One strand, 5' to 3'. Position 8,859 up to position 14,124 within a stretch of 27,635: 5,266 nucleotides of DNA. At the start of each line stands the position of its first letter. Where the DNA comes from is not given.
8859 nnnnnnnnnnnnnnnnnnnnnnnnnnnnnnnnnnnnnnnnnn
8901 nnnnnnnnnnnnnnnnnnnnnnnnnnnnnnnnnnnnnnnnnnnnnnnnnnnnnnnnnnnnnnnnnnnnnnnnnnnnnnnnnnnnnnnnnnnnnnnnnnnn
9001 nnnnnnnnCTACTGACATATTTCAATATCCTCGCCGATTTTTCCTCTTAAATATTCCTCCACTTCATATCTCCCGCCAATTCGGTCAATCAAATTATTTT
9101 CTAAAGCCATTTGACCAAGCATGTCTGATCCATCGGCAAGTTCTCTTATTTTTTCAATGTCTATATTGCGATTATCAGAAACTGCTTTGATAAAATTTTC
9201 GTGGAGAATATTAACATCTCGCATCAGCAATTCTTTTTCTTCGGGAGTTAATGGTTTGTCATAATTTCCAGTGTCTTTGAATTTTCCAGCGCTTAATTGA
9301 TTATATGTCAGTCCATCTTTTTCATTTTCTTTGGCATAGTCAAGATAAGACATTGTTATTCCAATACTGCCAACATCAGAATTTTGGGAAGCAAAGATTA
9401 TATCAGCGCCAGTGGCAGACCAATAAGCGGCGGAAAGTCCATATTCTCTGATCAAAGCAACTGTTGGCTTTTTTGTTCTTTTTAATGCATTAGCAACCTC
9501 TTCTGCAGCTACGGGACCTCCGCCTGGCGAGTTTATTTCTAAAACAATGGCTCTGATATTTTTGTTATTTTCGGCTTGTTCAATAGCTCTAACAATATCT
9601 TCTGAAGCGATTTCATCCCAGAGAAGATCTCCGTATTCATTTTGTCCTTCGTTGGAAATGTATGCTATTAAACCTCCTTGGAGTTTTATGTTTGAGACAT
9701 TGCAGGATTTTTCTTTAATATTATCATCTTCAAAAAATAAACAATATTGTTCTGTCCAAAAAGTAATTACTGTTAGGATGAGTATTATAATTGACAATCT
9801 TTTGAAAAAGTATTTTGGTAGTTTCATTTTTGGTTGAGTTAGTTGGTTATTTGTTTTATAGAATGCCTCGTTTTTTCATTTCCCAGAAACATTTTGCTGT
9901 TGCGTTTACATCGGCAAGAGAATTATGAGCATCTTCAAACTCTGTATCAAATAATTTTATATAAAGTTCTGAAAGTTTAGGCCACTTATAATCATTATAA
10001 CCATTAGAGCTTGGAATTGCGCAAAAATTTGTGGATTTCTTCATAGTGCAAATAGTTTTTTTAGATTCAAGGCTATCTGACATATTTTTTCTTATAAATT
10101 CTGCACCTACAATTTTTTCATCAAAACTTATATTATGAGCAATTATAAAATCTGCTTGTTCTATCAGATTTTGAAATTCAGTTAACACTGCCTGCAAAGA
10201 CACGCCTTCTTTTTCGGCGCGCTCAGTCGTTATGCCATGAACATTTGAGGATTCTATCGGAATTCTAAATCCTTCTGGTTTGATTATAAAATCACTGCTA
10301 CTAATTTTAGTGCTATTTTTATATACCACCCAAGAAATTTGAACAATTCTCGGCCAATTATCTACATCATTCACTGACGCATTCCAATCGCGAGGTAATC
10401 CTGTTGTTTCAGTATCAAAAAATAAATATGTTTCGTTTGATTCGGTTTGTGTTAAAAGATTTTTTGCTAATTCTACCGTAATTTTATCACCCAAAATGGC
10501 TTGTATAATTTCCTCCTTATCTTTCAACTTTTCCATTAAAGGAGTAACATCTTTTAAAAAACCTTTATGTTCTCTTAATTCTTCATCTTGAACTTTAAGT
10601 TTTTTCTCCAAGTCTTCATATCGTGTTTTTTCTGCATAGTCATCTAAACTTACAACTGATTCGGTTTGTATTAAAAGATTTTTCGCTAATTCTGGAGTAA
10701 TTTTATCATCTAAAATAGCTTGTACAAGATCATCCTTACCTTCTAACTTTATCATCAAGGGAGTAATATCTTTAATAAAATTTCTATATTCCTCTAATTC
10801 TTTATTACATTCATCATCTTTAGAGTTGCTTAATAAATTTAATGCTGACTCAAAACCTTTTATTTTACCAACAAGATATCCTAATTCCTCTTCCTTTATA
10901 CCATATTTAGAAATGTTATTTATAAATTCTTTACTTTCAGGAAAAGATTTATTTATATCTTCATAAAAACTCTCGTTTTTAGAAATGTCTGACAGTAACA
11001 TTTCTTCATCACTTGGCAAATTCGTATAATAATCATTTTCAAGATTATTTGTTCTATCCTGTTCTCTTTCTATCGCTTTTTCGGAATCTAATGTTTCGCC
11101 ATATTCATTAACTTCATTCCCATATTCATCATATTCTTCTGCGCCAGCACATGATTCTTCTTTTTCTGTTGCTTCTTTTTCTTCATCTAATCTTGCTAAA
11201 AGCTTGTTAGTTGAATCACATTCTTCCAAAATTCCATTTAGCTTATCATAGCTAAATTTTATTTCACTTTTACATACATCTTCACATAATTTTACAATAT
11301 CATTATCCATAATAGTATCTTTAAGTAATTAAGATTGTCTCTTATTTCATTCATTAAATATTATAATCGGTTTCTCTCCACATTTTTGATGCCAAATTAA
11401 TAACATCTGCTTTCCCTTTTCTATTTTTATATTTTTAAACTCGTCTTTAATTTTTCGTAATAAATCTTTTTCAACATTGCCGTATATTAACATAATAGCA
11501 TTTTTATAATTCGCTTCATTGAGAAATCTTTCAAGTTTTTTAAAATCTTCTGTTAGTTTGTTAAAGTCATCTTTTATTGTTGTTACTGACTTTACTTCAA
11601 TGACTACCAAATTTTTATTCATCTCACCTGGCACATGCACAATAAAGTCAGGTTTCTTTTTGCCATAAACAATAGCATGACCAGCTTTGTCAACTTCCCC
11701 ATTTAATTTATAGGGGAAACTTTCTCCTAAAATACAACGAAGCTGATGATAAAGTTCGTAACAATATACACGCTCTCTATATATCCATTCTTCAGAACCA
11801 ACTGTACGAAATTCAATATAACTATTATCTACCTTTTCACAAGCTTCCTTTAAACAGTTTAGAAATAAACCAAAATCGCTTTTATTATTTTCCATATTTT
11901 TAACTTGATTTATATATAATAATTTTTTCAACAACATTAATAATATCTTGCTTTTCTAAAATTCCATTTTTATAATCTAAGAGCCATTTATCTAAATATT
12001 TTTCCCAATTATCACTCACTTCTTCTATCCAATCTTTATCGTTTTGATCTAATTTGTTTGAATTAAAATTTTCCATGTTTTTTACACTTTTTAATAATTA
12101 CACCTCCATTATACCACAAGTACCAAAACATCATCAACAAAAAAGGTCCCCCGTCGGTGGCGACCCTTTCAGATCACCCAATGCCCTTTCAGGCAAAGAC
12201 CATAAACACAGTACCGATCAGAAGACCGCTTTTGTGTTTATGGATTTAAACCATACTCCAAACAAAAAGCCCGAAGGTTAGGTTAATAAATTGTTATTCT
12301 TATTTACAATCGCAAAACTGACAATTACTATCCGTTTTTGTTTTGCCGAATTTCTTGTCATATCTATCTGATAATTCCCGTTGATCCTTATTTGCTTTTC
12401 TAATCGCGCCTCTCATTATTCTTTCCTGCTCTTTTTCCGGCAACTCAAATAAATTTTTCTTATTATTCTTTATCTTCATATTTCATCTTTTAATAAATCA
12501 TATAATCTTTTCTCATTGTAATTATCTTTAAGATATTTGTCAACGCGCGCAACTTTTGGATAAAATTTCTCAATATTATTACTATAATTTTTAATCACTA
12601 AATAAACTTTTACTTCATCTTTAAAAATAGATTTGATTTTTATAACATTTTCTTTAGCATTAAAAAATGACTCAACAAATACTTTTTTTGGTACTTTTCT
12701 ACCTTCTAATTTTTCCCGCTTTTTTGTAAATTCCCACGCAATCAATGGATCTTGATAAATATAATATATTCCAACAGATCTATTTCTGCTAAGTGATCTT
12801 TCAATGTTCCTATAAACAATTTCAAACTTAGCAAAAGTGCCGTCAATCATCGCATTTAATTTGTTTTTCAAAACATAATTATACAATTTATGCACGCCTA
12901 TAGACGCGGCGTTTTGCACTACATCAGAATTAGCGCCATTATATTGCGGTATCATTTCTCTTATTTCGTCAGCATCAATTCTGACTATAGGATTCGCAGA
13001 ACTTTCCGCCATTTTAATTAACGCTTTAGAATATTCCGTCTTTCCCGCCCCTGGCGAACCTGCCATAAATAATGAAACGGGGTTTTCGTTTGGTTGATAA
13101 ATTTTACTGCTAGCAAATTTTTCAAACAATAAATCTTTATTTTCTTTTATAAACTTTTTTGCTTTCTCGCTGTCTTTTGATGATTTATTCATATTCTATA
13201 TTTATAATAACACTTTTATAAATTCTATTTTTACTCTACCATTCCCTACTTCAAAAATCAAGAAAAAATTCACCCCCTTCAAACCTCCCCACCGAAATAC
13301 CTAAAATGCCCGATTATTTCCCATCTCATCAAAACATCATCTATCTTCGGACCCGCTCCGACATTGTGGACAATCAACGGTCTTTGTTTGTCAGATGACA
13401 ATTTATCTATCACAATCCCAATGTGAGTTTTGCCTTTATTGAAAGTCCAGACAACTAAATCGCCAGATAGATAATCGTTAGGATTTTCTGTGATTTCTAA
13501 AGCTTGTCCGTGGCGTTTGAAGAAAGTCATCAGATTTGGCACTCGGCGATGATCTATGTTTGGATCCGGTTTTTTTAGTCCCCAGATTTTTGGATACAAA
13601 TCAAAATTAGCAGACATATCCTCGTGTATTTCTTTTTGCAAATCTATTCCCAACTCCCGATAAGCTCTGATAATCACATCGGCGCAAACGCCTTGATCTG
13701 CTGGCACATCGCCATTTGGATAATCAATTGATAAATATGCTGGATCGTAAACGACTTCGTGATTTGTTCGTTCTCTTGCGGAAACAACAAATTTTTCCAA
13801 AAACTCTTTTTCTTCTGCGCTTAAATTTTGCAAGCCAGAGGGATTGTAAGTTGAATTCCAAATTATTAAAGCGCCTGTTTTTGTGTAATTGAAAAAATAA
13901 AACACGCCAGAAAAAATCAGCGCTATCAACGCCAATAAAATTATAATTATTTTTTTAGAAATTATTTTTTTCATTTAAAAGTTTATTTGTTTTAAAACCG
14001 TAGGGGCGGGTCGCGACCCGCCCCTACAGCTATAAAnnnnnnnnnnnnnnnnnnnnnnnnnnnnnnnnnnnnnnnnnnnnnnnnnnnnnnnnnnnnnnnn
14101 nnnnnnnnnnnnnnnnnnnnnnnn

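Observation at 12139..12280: Riboswitch-like structured RNA with twin UGAAAG loops and a mutually exclusive terminator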

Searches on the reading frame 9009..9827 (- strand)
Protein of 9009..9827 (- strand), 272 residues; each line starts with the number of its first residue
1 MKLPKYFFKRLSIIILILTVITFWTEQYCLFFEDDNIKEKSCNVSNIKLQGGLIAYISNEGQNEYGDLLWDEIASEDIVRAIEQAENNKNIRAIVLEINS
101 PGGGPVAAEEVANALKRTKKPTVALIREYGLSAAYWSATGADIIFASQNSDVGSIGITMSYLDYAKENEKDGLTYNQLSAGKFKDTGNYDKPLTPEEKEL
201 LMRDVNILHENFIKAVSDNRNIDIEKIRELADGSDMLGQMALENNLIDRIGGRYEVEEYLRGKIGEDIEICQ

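Call 13: search_protein_families(library=pfam, proteins=[window:9009-9827:-], max_evalue=0.01)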
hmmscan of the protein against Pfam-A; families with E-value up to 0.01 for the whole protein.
window:9009-9827:- (272 aa): 5 families
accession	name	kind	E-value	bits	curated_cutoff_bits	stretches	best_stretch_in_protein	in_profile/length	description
PF01343.23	Peptidase_S49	-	8.7e-35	120.4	24.9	1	115-257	2-144/154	Peptidase family S49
PF25145.1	NfeD1b_N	-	1.2e-12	48.2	40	1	78-159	19-99/189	NfeD1b, N-terminal domain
PF01972.22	SDH_protease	-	6.4e-08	32.4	31.3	1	75-155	78-155/286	ClpP-like SDH-type serine proteinase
PF00574.28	CLP_protease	-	0.0011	19.3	20.2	1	74-126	29-80/182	Clp protease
PF00378.25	ECH_1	-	0.0031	17.3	27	0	75-97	25-47/251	Enoyl-CoA hydratase/isomerase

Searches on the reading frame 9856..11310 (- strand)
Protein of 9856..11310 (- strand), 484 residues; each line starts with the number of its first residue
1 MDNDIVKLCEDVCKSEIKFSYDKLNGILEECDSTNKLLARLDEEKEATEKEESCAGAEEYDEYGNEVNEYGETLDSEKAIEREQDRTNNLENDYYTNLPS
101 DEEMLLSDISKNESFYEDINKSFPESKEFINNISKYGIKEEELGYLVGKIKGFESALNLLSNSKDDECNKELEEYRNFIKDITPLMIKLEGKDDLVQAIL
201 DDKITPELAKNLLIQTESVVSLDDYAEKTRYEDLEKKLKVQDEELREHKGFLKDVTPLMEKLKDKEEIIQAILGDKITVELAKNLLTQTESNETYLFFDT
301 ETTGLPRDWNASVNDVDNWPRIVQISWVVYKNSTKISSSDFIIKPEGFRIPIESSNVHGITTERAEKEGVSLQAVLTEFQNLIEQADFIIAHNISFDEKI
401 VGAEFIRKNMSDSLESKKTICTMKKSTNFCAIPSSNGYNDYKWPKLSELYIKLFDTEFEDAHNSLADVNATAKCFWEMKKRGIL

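Call 13: search_protein_families(library=pfam, proteins=[window:9856-11310:-], max_evalue=0.01)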
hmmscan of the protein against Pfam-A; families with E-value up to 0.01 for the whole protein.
window:9856-11310:- (484 aa): 1 family
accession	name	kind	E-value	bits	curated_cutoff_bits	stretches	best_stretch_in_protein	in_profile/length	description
PF00929.31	RNase_T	-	2.7e-16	61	24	1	297-475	2-164/164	Exonuclease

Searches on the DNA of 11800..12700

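Call 4: search_rna_families(source=window, start=11800, end=12700, threshold=evalue, max_evalue=1, show_alignments=3)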
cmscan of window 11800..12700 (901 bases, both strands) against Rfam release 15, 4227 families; matches with E-value up to 1: 1.
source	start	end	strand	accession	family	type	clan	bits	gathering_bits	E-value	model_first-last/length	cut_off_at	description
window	12159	12284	-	RF03000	LOOT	Gene; sRNA;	-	65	46.4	8.6e-12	1-121/121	no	LOOT RNA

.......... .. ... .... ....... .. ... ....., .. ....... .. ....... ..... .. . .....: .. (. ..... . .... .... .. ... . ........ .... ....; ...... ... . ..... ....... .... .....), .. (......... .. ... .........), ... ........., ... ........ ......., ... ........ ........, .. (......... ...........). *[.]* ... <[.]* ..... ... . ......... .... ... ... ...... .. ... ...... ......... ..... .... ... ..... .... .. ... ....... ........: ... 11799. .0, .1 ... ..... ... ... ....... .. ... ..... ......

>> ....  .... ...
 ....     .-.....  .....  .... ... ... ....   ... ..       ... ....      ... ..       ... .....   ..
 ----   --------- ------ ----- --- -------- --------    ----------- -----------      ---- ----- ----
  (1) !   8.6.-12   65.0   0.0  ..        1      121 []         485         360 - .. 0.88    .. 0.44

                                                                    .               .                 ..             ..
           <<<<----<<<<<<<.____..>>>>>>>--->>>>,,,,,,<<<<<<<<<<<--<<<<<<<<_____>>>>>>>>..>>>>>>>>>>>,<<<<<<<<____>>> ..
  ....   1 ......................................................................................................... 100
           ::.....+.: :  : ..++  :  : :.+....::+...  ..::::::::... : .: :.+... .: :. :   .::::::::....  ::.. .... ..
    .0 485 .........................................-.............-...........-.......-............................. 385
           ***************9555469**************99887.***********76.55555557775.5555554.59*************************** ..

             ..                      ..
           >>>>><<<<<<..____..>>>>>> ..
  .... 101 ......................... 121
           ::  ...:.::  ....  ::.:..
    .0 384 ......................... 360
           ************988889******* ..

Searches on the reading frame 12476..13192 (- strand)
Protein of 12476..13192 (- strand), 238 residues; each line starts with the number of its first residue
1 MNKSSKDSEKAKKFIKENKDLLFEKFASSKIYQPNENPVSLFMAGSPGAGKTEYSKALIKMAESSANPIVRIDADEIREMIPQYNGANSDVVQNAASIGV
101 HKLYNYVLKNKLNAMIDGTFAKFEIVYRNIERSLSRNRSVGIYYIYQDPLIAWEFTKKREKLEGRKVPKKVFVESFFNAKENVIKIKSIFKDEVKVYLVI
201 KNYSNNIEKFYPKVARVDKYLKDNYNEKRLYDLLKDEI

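Call 13: search_protein_families(library=pfam, proteins=[window:12476-13192:-], max_evalue=0.01)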
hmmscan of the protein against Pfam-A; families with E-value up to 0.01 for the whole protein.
window:12476-13192:- (238 aa): 3 families
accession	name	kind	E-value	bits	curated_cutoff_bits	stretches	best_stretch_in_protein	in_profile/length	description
PF06414.18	Zeta_toxin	-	4.6e-39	134.4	22.3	1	29-202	8-186/199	Zeta toxin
PF13671.12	AAA_33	-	4e-07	30.8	27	1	42-123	3-82/143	AAA domain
PF07724.20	AAA_2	-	0.00074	20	27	1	39-84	4-45/166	AAA domain (Cdc48 subfamily)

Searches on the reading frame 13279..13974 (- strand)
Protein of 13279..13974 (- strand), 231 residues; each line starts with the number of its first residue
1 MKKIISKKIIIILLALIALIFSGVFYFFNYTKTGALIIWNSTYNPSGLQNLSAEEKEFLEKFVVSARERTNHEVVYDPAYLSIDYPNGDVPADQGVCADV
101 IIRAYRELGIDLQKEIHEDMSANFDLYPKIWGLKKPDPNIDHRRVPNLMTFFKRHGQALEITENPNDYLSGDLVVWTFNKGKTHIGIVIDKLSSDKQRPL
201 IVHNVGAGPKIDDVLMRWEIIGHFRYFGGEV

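Call 13: search_protein_families(library=pfam, proteins=[window:13279-13974:-], max_evalue=0.01)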
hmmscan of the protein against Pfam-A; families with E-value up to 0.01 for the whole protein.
window:13279-13974:- (231 aa): 1 family
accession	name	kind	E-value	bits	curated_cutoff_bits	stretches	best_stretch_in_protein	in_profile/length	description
PF06940.17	DUF1287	-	6.1e-71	237.9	25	1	65-226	3-163/163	Domain of unknown function (DUF1287)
